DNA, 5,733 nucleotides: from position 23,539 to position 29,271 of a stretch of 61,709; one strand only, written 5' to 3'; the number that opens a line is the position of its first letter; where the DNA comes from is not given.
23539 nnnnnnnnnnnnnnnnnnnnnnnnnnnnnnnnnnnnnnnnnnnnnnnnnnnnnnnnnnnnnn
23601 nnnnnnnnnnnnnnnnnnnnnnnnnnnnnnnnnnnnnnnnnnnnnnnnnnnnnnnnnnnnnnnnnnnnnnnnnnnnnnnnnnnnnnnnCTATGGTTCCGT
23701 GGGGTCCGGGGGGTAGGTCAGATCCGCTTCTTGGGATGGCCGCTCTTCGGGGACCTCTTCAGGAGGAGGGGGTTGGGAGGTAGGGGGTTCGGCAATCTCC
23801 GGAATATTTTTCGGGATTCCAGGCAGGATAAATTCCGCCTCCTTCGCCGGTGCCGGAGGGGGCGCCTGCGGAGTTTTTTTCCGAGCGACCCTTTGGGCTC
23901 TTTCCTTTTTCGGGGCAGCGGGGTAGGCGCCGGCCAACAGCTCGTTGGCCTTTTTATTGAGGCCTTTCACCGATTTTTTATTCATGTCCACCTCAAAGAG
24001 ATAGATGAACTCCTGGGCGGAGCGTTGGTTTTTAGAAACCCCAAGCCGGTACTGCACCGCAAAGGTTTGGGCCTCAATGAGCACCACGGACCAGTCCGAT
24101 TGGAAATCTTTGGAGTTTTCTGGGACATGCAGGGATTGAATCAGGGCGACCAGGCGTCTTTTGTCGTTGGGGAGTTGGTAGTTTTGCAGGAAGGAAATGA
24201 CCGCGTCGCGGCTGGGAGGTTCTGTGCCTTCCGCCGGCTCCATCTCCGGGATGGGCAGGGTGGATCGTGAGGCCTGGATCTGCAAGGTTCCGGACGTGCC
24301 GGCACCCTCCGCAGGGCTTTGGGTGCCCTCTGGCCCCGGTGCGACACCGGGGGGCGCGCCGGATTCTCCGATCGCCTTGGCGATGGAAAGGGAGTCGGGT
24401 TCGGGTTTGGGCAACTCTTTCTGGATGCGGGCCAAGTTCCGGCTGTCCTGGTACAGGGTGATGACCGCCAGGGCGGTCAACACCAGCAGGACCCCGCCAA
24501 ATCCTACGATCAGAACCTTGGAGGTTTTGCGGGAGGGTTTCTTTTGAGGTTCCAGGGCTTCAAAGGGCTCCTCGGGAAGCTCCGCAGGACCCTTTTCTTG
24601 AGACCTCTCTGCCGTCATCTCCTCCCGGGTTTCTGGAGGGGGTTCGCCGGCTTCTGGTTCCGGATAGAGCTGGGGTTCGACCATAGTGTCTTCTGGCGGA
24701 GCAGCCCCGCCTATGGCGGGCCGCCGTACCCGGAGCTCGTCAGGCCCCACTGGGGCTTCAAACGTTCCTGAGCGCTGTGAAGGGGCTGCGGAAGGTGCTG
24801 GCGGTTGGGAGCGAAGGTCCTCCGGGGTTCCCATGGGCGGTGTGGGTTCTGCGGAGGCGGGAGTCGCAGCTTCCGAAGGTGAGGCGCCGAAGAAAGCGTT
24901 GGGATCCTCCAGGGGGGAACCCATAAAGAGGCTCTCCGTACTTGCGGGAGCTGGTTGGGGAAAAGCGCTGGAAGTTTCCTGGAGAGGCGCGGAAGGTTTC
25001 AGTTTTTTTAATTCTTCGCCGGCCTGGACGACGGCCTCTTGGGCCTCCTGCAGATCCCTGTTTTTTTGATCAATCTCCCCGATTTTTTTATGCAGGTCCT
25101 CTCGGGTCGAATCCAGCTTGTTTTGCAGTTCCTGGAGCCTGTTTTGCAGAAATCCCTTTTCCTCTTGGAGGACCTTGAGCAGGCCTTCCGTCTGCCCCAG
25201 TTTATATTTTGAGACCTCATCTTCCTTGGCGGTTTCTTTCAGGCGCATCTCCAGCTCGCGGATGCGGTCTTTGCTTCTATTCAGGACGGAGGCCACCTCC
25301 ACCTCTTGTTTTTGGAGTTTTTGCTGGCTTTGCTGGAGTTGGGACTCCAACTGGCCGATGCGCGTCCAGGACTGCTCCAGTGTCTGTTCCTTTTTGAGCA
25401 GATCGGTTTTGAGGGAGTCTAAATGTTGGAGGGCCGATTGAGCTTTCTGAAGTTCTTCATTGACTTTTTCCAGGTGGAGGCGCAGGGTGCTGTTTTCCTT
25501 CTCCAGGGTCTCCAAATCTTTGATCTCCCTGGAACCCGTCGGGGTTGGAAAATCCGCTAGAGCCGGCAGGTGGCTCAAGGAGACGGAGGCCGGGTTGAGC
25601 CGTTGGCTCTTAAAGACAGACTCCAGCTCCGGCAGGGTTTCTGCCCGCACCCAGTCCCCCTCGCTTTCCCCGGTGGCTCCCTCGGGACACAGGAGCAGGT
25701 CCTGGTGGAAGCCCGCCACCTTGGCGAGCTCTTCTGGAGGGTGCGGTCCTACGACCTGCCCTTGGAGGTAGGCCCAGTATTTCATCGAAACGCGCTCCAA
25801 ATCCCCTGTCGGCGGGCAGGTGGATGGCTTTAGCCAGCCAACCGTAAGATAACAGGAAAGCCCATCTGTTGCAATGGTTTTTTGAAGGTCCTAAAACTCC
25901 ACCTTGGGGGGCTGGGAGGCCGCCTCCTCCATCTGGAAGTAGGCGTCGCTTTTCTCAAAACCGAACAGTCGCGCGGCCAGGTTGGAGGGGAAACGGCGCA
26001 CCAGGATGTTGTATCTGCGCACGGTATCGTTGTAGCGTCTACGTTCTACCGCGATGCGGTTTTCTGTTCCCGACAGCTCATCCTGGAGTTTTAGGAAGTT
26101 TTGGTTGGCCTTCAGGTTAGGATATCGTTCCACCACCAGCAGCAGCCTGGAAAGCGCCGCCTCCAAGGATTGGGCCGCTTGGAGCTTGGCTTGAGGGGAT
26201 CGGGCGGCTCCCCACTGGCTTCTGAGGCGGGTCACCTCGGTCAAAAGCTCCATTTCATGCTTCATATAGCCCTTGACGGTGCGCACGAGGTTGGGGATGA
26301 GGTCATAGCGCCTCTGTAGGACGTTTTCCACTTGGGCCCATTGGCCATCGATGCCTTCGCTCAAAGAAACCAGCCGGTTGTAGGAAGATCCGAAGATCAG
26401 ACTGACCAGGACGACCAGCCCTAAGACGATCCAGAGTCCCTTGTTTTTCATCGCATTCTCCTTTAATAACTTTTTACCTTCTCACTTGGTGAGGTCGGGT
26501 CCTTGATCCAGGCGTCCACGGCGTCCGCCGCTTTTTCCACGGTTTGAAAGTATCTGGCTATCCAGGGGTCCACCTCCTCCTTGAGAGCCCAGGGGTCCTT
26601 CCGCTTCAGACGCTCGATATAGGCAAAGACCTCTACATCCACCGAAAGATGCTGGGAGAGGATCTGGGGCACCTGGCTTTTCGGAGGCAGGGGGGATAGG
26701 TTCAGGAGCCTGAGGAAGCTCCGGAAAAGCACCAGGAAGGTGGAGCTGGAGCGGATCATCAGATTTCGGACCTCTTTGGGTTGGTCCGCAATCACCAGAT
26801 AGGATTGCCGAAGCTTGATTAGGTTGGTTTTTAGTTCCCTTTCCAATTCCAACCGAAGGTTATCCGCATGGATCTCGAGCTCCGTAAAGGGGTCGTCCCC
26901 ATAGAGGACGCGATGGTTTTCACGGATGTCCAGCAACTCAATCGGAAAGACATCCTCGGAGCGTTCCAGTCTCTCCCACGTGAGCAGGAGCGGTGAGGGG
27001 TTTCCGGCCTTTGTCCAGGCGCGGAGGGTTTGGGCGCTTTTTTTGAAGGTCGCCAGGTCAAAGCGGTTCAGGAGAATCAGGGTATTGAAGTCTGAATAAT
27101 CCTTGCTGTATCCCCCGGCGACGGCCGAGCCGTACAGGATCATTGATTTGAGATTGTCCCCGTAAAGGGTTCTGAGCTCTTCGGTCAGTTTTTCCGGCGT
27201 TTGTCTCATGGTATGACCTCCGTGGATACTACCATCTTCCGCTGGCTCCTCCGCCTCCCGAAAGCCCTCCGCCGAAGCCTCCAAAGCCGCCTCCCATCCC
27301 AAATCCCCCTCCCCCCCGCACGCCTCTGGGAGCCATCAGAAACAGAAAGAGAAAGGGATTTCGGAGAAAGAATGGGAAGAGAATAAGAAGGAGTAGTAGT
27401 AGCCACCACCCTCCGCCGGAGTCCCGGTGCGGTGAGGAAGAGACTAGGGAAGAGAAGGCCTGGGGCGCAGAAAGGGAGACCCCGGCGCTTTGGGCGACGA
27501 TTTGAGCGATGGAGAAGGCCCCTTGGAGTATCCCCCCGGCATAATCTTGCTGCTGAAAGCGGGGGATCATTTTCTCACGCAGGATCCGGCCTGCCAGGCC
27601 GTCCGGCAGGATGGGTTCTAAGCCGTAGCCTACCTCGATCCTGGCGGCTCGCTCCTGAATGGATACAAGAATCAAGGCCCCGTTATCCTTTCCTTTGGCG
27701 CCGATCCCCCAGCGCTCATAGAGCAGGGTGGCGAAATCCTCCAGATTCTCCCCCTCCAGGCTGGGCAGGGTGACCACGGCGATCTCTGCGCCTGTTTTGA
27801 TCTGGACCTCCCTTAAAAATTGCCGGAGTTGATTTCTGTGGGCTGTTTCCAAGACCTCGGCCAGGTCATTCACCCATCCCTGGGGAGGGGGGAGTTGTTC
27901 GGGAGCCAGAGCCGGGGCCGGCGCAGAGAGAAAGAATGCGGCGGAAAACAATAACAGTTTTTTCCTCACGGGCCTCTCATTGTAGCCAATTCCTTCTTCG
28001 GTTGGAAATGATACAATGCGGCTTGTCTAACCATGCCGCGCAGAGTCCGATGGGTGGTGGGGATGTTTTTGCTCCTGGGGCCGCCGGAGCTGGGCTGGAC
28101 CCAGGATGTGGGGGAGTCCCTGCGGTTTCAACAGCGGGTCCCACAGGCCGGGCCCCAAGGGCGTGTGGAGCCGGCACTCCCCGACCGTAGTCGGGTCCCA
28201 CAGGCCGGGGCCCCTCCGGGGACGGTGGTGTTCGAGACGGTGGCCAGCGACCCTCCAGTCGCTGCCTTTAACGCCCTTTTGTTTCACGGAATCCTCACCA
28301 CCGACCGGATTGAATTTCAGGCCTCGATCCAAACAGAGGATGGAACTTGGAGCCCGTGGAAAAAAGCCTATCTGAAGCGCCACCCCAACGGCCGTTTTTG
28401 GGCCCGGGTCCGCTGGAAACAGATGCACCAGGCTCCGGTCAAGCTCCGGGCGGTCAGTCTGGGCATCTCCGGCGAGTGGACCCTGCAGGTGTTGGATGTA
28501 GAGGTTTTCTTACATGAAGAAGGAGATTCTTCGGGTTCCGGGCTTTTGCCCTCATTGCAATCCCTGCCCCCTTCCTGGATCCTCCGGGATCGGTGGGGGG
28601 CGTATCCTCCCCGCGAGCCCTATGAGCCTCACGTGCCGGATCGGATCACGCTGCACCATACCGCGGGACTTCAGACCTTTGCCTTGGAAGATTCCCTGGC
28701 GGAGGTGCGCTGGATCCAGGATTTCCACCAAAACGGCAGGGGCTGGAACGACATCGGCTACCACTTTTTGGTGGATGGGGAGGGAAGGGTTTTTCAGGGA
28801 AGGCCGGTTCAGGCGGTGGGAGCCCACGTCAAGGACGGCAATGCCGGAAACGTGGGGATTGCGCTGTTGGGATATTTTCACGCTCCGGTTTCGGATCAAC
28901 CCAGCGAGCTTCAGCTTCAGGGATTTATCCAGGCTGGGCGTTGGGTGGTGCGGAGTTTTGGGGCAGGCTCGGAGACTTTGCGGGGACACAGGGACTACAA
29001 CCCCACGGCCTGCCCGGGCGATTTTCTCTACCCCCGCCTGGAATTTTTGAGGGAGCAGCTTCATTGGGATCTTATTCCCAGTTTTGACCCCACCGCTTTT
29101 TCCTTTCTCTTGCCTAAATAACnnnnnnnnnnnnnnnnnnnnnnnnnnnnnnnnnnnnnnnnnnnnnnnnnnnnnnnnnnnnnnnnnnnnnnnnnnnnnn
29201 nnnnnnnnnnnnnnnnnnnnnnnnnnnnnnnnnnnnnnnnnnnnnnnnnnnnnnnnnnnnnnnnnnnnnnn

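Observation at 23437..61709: Family-1: a conserved hairpin-bearing mini-element, 9 copies, 7 of them inside intact protein-coding genes in three reading registers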

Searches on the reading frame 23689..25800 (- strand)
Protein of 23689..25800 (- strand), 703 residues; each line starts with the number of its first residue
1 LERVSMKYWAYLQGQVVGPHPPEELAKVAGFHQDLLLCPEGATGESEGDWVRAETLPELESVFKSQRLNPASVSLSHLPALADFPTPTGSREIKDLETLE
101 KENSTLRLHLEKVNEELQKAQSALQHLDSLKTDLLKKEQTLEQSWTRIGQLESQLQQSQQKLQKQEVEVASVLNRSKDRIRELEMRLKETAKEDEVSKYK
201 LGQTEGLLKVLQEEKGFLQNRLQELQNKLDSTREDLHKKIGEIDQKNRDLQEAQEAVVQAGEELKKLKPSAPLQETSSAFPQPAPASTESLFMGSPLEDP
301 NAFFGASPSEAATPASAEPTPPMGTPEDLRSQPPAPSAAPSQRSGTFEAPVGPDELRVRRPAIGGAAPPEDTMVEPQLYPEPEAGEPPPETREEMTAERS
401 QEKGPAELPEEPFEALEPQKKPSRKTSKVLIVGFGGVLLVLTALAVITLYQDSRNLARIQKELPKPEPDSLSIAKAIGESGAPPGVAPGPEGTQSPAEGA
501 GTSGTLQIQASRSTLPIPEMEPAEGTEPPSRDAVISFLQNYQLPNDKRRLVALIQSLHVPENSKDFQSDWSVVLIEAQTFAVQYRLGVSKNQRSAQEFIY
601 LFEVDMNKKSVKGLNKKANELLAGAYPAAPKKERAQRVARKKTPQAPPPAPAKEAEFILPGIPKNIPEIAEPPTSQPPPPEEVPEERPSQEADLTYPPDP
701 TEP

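Call 35: search_protein_families(library=pfam, proteins=[window:23689-25800:-])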
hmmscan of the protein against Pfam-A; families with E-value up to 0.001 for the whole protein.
window:23689-25800:- (703 aa): 0 families

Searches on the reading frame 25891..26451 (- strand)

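Call 36: search_protein_families(library=pfam, proteins=[window:25891-26451:-])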
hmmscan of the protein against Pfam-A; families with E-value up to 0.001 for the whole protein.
window:25891-26451:- (186 aa): 1 family
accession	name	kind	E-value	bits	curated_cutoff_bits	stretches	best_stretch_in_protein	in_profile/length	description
PF04011.17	LemA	-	2.7e-61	206.2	26.2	1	37-186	1-149/149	LemA family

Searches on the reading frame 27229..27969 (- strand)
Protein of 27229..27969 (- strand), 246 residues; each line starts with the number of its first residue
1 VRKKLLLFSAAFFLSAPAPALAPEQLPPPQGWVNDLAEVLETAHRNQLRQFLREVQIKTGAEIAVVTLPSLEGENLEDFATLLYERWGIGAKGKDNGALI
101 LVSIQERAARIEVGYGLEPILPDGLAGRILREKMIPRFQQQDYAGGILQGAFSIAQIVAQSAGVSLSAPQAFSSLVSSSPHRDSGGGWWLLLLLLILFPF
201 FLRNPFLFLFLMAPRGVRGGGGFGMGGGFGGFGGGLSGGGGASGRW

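Call 36: search_protein_families(library=pfam, proteins=[window:27229-27969:-])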
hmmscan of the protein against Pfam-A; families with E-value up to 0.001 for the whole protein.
window:27229-27969:- (246 aa): 1 family
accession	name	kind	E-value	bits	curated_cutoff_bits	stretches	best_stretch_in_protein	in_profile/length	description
PF04536.20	TPM_phosphatase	-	1.4e-39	135.4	22.1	1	33-155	1-123/125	TPM domain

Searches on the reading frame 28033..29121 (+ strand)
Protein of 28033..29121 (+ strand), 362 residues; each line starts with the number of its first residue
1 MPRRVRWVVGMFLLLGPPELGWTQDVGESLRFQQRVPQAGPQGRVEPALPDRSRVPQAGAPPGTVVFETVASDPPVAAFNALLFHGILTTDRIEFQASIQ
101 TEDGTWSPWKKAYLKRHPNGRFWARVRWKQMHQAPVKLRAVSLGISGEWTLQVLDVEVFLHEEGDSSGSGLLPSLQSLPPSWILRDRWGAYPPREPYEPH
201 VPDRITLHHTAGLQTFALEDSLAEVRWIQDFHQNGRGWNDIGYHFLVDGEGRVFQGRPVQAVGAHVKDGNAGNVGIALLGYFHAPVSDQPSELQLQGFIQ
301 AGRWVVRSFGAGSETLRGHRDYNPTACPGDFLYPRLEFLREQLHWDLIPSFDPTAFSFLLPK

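Call 29: search_protein_families(library=pfam, proteins=[window:28033-29121:+])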
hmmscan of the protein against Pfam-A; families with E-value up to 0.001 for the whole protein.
window:28033-29121:+ (362 aa): 1 family
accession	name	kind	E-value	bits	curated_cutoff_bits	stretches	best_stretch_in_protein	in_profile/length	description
PF01510.30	Amidase_2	-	1.6e-14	54.8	26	1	202-330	5-131/131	N-acetylmuramoyl-L-alanine amidase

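Call 62: search_protein_representatives(protein=window:28033-29121:+)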
Query: 362 residues. Proteins with E-value up to 0.001 (for the whole library): 17808; up to 1e-10: 6037; up to 1e-30: 110. The best 150 are listed.
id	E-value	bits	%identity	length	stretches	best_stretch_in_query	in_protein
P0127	1.5e-251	850.4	100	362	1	1-362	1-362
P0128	7.9e-84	298.2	46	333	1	62-343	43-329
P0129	2.3e-79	283.5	47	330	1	72-344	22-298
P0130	1.4e-69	251.2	43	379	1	38-343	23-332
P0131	9.6e-69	248.5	45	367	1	58-342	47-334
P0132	7.0e-68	245.7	41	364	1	59-342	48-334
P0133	1.6e-67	244.5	42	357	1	61-350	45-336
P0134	2.6e-67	243.8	42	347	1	55-350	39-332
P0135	3.3e-66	240.2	44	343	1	61-344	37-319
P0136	3.4e-66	240.1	43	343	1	66-349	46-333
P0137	3.7e-65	236.7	44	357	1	66-343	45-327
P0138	1.1e-62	228.6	44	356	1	60-345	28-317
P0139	1.1e-62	228.6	44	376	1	57-341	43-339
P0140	1.7e-62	227.9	44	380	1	79-342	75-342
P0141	5.2e-62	226.4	42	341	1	39-339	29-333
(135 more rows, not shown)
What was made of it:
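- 28033..29121 (+): Host gene: Amidase_2 (N-acetylmuramoyl-L-alanine amidase family). Calls 29 and 62.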

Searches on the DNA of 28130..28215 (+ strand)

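Call 80: search_dna_similar(query=window:28130-28215:+, collection=plasmids, mode=distant, max_evalue=1, max_rows=10)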
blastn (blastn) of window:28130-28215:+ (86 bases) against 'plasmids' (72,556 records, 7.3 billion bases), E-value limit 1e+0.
Records with a match: 3; places in all: 3; records where one place covers at least 80% of the query: 0.
Best place of each record, by identity: 80-90% 3.
By first word of the organism name: Streptomyces 3.
By predicted mobility (MOB-suite, as given by PLSDB): non-mobilizable 2; mobilizable 1.
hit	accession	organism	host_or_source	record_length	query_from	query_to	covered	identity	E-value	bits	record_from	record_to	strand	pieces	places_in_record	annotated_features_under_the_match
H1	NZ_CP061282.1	Streptomyces xanthii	whole organism,leaf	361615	6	48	50%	83.7%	1e-2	45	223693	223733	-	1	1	D-alanine--poly(phosphoribitol) ligase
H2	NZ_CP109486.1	Streptomyces sp. NBC_01445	-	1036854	6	48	50%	81.4%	7e-1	40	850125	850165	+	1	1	record has no annotation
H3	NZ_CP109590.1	Streptomyces sp. NBC_01361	-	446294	6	48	50%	81.4%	7e-1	40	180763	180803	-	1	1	D-alanine--poly(phosphoribitol) ligase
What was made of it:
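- Tried and rejected: Plasmids (call 80) gave only chance matches in Streptomyces.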

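Call 81: search_dna_similar(query=window:28130-28215:+, collection=phages, mode=distant, max_evalue=1, max_rows=10)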
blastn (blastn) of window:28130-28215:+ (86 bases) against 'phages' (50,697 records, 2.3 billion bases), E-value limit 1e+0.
No match.
